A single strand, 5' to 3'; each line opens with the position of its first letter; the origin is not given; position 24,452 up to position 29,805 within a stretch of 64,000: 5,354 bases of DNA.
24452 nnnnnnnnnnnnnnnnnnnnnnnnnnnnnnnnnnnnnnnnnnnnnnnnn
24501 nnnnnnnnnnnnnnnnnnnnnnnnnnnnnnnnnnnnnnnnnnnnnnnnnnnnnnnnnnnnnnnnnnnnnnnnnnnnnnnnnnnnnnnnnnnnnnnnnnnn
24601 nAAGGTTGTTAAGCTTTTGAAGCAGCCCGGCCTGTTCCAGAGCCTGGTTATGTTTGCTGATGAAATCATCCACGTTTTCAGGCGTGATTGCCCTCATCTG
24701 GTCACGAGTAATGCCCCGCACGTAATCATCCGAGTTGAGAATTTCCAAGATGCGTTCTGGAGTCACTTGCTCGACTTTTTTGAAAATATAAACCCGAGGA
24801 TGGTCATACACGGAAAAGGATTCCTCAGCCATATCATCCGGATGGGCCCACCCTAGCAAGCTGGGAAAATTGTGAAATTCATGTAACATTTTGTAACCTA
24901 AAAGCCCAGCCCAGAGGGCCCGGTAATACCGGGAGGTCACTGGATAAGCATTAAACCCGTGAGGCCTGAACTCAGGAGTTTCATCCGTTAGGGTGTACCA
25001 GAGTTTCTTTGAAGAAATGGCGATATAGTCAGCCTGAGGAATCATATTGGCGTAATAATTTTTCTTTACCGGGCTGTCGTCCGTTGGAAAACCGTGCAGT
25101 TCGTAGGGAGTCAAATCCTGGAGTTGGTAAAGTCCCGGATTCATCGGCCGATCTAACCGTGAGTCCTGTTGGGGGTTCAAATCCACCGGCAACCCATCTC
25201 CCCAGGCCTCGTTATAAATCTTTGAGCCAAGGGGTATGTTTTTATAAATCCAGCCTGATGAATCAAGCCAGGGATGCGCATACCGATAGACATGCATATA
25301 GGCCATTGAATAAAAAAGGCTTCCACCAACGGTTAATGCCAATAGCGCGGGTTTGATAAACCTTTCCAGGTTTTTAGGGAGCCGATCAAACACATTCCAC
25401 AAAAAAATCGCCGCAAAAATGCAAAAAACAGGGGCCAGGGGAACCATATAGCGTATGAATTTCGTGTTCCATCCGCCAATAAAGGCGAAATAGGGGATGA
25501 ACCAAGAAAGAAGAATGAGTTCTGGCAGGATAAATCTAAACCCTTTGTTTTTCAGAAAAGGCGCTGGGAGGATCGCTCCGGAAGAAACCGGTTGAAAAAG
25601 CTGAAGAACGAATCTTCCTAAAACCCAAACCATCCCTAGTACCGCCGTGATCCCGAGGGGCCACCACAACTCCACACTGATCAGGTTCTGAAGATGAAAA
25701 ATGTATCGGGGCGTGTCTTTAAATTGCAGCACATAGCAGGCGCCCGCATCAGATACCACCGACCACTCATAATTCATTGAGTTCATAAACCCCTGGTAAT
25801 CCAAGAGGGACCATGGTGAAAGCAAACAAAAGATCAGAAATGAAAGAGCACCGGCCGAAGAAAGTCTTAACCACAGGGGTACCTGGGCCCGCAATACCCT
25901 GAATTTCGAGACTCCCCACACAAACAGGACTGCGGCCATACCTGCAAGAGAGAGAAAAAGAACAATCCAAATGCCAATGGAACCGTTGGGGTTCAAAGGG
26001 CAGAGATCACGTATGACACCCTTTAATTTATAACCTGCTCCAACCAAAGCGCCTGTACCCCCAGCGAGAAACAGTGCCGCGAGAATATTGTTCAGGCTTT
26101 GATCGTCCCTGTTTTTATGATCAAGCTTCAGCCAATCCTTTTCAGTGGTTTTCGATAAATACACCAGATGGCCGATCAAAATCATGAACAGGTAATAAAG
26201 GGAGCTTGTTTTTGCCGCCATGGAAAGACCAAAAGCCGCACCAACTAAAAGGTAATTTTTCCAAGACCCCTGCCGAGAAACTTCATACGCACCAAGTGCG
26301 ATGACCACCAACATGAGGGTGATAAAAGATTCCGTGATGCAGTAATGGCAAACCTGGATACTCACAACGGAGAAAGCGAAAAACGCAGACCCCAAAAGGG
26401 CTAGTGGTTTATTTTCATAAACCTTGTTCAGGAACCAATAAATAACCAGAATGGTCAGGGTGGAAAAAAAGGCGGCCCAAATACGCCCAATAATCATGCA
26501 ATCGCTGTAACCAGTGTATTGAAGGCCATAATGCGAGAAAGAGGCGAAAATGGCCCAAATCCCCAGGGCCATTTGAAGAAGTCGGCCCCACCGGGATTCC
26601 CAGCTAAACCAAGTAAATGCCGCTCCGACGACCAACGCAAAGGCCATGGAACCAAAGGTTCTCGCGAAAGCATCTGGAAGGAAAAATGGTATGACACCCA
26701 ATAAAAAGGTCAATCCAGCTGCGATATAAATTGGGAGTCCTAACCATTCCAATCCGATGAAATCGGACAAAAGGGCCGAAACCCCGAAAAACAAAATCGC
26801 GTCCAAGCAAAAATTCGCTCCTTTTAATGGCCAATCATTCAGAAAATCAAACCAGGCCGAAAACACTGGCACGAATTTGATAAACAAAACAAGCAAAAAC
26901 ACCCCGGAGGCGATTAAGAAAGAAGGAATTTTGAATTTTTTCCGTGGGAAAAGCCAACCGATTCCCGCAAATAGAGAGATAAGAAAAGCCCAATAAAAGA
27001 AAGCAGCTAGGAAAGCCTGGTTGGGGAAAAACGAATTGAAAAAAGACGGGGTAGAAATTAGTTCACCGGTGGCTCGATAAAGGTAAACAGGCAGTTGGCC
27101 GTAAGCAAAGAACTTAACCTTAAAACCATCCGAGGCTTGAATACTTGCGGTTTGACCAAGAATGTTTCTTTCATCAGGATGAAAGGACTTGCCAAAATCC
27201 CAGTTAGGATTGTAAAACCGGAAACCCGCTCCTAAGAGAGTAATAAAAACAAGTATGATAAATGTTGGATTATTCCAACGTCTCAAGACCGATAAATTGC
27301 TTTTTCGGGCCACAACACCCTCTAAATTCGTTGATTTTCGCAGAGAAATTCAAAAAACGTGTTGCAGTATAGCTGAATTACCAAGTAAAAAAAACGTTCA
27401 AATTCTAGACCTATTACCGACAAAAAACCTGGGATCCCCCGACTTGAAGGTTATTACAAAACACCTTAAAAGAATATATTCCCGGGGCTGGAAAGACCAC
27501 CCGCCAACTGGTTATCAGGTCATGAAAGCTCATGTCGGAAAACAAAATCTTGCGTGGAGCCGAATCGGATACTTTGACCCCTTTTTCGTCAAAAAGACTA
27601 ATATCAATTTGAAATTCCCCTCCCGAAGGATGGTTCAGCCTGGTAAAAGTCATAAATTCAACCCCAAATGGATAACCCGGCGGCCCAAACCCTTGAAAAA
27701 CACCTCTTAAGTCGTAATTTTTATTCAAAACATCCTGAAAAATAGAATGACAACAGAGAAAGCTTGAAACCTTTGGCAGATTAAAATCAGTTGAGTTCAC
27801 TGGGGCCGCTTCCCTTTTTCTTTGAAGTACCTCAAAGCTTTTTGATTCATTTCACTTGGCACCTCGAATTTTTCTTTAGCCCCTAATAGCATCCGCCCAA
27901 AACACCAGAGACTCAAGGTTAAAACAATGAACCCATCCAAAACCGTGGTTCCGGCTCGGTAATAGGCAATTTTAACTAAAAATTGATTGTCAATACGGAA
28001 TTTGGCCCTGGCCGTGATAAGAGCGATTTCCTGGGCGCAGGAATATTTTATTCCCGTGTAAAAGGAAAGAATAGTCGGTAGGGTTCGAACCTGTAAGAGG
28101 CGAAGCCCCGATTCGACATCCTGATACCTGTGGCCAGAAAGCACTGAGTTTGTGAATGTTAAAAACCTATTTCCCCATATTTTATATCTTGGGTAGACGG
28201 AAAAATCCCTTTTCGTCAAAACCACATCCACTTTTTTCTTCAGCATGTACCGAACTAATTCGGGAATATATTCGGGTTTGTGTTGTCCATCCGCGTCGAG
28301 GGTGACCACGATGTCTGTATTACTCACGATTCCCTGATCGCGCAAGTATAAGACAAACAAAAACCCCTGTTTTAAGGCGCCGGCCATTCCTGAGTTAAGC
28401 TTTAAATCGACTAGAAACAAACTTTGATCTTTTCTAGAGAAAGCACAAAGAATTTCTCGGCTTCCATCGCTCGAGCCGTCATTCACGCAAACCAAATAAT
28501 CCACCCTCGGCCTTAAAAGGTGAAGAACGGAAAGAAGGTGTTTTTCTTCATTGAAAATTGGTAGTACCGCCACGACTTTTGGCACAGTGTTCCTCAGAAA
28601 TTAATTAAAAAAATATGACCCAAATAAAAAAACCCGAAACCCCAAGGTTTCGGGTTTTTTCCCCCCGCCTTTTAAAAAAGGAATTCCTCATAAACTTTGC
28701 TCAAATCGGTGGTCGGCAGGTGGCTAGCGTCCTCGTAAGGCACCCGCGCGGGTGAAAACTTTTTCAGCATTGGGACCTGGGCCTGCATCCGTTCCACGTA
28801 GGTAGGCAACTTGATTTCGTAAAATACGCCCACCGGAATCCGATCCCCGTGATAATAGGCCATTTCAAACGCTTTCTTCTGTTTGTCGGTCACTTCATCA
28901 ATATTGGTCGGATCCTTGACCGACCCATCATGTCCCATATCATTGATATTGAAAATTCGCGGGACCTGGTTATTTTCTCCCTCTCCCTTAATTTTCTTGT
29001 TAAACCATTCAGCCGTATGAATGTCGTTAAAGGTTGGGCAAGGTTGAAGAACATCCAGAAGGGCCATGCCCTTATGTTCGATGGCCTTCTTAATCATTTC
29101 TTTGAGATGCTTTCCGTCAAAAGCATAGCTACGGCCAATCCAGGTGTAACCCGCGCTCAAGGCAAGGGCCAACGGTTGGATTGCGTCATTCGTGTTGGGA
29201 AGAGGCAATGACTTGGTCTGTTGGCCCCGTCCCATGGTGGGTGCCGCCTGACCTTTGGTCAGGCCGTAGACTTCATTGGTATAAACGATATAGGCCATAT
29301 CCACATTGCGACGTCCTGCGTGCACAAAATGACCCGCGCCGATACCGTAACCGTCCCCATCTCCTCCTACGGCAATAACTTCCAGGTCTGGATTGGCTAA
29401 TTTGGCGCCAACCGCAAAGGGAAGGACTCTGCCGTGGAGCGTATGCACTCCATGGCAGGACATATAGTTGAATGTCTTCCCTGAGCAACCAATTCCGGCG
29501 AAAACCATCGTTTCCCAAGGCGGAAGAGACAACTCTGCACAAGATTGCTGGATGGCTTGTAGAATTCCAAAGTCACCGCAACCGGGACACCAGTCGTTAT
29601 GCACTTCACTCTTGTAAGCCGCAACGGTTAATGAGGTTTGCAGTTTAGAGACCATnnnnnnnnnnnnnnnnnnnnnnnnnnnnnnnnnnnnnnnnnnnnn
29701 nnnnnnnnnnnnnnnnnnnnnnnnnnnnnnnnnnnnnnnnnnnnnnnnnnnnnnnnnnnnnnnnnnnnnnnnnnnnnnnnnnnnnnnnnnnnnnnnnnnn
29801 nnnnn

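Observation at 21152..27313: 2053-aa giant membrane protein that fuses a GT-C (TIGR03663/PMT-like) module to a DUF2298 'YYY' module through a proline-rich linker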

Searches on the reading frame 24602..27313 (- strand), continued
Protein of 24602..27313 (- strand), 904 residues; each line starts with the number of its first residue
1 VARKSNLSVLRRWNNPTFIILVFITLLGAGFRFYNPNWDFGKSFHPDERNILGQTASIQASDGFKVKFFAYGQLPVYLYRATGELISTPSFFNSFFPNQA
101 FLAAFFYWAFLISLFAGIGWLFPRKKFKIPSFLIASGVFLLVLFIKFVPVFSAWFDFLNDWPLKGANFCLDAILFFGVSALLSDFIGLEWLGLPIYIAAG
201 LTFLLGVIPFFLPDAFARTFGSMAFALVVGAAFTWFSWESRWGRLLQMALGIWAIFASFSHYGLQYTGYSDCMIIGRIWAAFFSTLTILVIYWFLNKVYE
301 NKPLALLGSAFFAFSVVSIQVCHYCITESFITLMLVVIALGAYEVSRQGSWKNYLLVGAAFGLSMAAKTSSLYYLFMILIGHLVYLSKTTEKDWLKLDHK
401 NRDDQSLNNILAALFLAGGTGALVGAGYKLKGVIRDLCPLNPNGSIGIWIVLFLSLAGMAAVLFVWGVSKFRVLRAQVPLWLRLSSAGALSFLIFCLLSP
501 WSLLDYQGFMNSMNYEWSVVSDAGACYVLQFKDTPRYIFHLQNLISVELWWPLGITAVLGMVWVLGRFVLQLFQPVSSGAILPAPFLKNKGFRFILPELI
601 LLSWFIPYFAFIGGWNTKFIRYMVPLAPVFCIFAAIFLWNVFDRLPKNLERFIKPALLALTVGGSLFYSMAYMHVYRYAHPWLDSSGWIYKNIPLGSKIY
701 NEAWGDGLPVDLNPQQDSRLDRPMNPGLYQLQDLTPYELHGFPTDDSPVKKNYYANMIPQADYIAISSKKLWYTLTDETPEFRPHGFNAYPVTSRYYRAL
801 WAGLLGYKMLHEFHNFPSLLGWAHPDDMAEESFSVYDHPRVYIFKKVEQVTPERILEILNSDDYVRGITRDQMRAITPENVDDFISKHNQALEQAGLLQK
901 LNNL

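Call 38: find_encoding_contigs(protein=P0006, flank=10000, max_places=2)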
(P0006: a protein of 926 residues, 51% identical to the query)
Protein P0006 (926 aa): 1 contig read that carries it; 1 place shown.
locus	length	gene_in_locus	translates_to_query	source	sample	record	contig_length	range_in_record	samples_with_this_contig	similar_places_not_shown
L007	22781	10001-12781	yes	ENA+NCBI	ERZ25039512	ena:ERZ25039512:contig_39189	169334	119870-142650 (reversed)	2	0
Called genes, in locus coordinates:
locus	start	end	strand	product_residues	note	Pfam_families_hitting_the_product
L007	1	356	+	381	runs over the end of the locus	PF23914:TPR_CcmH_CycH (faint), PF13181:TPR_8 (faint), PF13424:TPR_12 (faint), PF14559:TPR_19 (weak), PF00515:TPR_1, PF07719:TPR_2, PF13414:TPR_11, PF13428:TPR_14 (weak), +4 more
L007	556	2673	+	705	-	PF13231:PMT_2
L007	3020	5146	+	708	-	PF13231:PMT_2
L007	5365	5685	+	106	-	-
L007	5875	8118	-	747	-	PF00989:PAS, PF13188:PAS_8, PF13426:PAS_9 (faint), PF00512:HisKA (faint), PF02518:HATPase_c, PF00072:Response_reg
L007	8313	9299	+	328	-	PF00356:LacI, PF00532:Peripla_BP_1, PF13407:Peripla_BP_4, PF13377:Peripla_BP_3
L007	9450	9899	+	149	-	-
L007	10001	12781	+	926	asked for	PF13231:PMT_2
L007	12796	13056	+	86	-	-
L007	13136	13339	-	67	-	-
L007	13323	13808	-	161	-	-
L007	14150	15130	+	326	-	PF13384:HTH_23 (faint), PF13936:HTH_38, PF00665:rve (weak)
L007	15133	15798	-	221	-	-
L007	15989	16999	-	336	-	PF13415:Beta-prop_FBX42, PF24681:Kelch_KLHDC2_KLHL20_DRC7, PF24981:Beta-prop_ATRN-LZTR1, PF25852:DUF6242_C, PF25852:DUF6242_C (weak), PF24981:Beta-prop_ATRN-LZTR1 (weak), PF13415:Beta-prop_FBX42, PF24681:Kelch_KLHDC2_KLHL20_DRC7, +4 more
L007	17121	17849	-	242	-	PF04402:SIMPL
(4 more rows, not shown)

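Call 61: predict_structure(alignment_id=A2)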
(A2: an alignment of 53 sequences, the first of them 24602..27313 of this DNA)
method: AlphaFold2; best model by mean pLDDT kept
length: 904 residues; sequences in the alignment: 53
mean_pLDDT: 91.5   pTM: 0.91
mean pLDDT of the five models: 91.5, 90.5, 90.1, 89.6, 89.2
residues with pLDDT >= 90: 692; 70-90: 174; 50-70: 24; < 50: 14
segments of 3 or more residues with pLDDT < 50: 1-7, 779-785
pLDDT, mean of each block of 10 residues (from residue 1): 51 93 98 96 88 90 85 90 93 90 93 94 89 94 91 91 92 92 89 93 93 94 92 89 92 90 84 96 98 98 98 97 94 98 97 95 94 96 96 96 95 95 93 82 94 95 94 97 94 91 90 83 70 78 92 98 97 93 88 96 95 74 91 98 97 98 97 96 97 98 85 95 97 89 88 97 94 72 56 94 98 96 85 81 97 97 91 93 97 97 94
secondary structure, 60 per line:
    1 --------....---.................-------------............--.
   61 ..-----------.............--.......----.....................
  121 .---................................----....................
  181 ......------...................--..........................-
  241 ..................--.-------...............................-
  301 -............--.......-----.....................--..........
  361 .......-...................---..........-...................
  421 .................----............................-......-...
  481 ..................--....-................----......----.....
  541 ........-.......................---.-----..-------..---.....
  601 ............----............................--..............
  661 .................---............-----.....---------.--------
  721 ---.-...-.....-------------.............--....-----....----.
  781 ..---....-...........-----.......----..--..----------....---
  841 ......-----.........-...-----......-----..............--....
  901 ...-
elements in order (helices of 4 or more, strands of 3 or more residues): H9-12 H16-32 H46-57 H74-86 H90-95 H100-121 H125-156 H161-186 H193-211 H214-239 H241-258 H269-299 H302-313 H316-322 H328-348 H351-367 H369-387 H391-400 H402-437 H442-469 H471-476 H478-498 H501-504 H506-521 H526-531 H536-548 H550-572 H596-612 H617-644 H647-677 H681-692 E698-702 E730-734 H748-760 E763-766 H772-775 H786-789 H791-801 E807-813 H834-837 E841-846 H852-860 H870-875 H881-894 H897-903

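Call 77: find_encoding_contigs(protein=P0027, flank=6000, max_places=1)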
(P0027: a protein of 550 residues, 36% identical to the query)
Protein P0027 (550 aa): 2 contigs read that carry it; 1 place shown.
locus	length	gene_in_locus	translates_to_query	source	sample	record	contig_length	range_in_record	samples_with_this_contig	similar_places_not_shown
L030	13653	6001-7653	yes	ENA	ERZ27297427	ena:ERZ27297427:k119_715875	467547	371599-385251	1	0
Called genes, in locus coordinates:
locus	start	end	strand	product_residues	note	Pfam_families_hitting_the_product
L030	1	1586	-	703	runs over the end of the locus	PF00009:GTP_EFTU, PF03144:GTP_EFTU_D2, PF22042:EF-G_D2, PF14492:EFG_III, PF16658:RF3_C (weak), PF03764:EFG_IV, PF00679:EFG_C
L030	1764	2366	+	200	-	-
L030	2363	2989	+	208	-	PF04350:PilO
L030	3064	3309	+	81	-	-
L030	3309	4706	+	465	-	PF16656:Pur_ac_phosph_N, PF19077:Big_13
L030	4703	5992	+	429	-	PF00070:Pyr_redox (faint), PF01266:DAO, PF01593:Amino_oxidase, PF07992:Pyr_redox_2 (faint), PF13450:NAD_binding_8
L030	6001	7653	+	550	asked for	PF13231:PMT_2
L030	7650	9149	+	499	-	PF13231:PMT_2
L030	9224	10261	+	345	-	PF00106:adh_short (faint), PF01073:3Beta_HSD, PF01370:Epimerase, PF02719:Polysacc_synt_2, PF04321:RmlD_sub_bind, PF13460:NAD_binding_10, PF16363:GDP_Man_Dehyd, PF07993:NAD_binding_4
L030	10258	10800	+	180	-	-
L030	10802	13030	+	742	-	PF10060:DUF2298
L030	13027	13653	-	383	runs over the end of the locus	PF03816:LytR_cpsA_psr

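Call 102: find_encoding_contigs(protein=P0055, flank=7000, max_places=1)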
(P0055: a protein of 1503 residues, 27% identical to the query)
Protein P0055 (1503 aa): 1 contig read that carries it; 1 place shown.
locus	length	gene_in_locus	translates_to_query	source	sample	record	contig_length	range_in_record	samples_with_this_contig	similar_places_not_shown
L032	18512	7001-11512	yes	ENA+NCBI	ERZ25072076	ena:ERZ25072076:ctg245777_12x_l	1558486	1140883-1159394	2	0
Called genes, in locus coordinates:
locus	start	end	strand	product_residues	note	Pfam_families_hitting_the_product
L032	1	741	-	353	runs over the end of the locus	-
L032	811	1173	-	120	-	PF20126:TumE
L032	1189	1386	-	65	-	-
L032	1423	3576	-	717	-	PF01751:Toprim, PF01131:Topoisom_bac, PF01396:Zn_ribbon_Top1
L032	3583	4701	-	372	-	PF02481:DNA_processg_A, PF17782:WHD_DprA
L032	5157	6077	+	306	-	PF01063:Aminotran_4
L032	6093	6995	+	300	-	PF01063:Aminotran_4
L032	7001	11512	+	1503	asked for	PF02366:PMT (weak), PF13231:PMT_2, PF10060:DUF2298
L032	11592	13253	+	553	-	PF02776:TPP_enzyme_N, PF00205:TPP_enzyme_M, PF02775:TPP_enzyme_C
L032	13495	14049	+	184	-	PF07638:Sigma70_ECF (faint), PF04542:Sigma70_r2, PF08281:Sigma70_r4_2, PF04545:Sigma70_r4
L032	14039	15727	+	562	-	PF12450:vWF_A, PF00092:VWA, PF13519:VWA_2, PF13768:VWA_3 (weak), PF12034:YfbK_C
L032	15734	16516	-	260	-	PF00106:adh_short, PF08659:KR (weak), PF23441:SDR, PF13561:adh_short_C2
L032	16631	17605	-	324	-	PF00291:PALP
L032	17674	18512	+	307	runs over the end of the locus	PF01370:Epimerase, PF05368:NmrA, PF13460:NAD_binding_10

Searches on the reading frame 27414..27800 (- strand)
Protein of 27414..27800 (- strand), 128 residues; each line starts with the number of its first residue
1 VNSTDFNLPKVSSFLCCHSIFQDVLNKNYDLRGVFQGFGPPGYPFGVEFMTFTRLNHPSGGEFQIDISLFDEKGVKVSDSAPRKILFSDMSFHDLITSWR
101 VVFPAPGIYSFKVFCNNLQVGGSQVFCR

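Call 15: search_protein_families(library=pfam, proteins=[window:27414-27800:-], max_evalue=0.001)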
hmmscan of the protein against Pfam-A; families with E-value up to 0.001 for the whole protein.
window:27414-27800:- (128 aa): 1 family
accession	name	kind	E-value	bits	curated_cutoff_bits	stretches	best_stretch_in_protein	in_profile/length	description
PF22091.2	DUF6941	-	2.7e-06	28.2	27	1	13-118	2-115/125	Family of unknown function (DUF6941)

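Call 58: search_protein_families(library=ncbifam, proteins=[window:27414-27800:-], max_evalue=0.001)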
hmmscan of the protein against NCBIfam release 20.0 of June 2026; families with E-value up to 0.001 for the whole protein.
window:27414-27800:- (128 aa): 0 families

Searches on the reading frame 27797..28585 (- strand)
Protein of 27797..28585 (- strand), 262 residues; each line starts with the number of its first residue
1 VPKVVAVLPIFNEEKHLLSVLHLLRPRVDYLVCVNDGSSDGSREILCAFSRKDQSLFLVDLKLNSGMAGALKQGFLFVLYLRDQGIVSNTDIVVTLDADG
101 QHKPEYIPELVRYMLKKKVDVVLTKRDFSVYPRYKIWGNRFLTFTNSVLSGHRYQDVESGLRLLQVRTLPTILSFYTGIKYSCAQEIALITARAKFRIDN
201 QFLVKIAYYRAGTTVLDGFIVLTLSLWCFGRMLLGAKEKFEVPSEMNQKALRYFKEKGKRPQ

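Call 15: search_protein_families(library=pfam, proteins=[window:27797-28585:-], max_evalue=0.001)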
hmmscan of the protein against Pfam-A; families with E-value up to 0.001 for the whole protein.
window:27797-28585:- (262 aa): 1 family
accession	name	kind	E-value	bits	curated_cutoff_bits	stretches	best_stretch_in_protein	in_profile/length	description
PF00535.33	Glycos_transf_2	-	1.3e-19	71.2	23.3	1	7-145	3-132/168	Glycosyl transferase family 2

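Call 58: search_protein_families(library=ncbifam, proteins=[window:27797-28585:-], max_evalue=0.001)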
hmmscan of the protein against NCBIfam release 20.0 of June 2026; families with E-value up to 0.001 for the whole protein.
window:27797-28585:- (262 aa): 10 families
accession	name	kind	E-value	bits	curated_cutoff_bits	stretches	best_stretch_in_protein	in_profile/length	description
NF058614.1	PPMAGASynPpgS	equivalog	1.3e-13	50.9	370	1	5-208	3-198/226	polyprenyl-phospho-N-acetylgalactosaminyl synthase PpgS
NF007986.1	PRK10714.1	equivalog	2e-10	40.2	529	1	3-128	7-128/316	undecaprenyl-phosphate 4-deoxy-4-formamido-L-arabinose transferase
NF047588.1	GlcsyltransPgfSStrep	equivalog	8.8e-10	38.3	500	1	5-175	4-170/308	glycosyltransferase PgfS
TIGR03937.1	PgaC_IcaA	equivalog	6.9e-09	35.1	422.3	1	2-101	45-137/407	poly-beta-1,6-N-acetyl-D-glucosamine synthase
NF041391.1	DPhHxTase_Halo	equivalog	6.1e-07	28.6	375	1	87-217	66-193/213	dolichyl-phosphate hexose transferase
TIGR04182.1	glyco_TIGR04182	equivalog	1.6e-05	24.5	325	1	6-208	4-190/293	S-layer glycoprotein N-glycosyltransferase AglJ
NF007482.0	PRK10073.1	equivalog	3.5e-05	22.9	423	1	2-131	6-127/334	glycosyltransferase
NF045692.1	OglycostaseCruG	equivalog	4.5e-05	22.5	600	1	3-128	42-166/386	2'-O-glycosyltransferase CruG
NF047683.1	TeichurnBiosyTuaG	equivalog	0.00015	21.5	400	1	7-125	11-122/252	teichuronic acid biosynthesis protein TuaG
TIGR01556.1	rhamnosyltran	subfamily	0.00053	19.3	200.55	0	15-123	8-107/281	rhamnosyltransferase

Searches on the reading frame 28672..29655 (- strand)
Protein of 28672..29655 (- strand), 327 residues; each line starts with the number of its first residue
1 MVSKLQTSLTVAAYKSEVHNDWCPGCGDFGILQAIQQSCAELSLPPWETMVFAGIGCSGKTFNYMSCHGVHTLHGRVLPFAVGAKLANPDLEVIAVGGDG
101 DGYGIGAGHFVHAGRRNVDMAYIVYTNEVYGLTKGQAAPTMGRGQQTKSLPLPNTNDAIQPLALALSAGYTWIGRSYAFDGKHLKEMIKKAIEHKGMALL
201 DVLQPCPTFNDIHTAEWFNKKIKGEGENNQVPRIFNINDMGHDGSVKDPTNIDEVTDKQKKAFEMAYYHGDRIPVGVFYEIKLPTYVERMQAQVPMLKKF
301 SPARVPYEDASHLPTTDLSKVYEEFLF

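Call 15: search_protein_families(library=pfam, proteins=[window:28672-29655:-], max_evalue=0.001)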
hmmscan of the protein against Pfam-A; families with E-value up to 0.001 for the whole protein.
window:28672-29655:- (327 aa): 2 families
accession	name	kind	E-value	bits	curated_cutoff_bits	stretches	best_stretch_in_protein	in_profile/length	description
PF02775.26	TPP_enzyme_C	-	1.5e-30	106.5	21.9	1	55-202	2-151/151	Thiamine pyrophosphate enzyme, C-terminal TPP binding domain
PF12367.13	PFO_beta_C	-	1e-11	45.1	24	1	206-291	1-62/66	Pyruvate ferredoxin oxidoreductase beta subunit C terminal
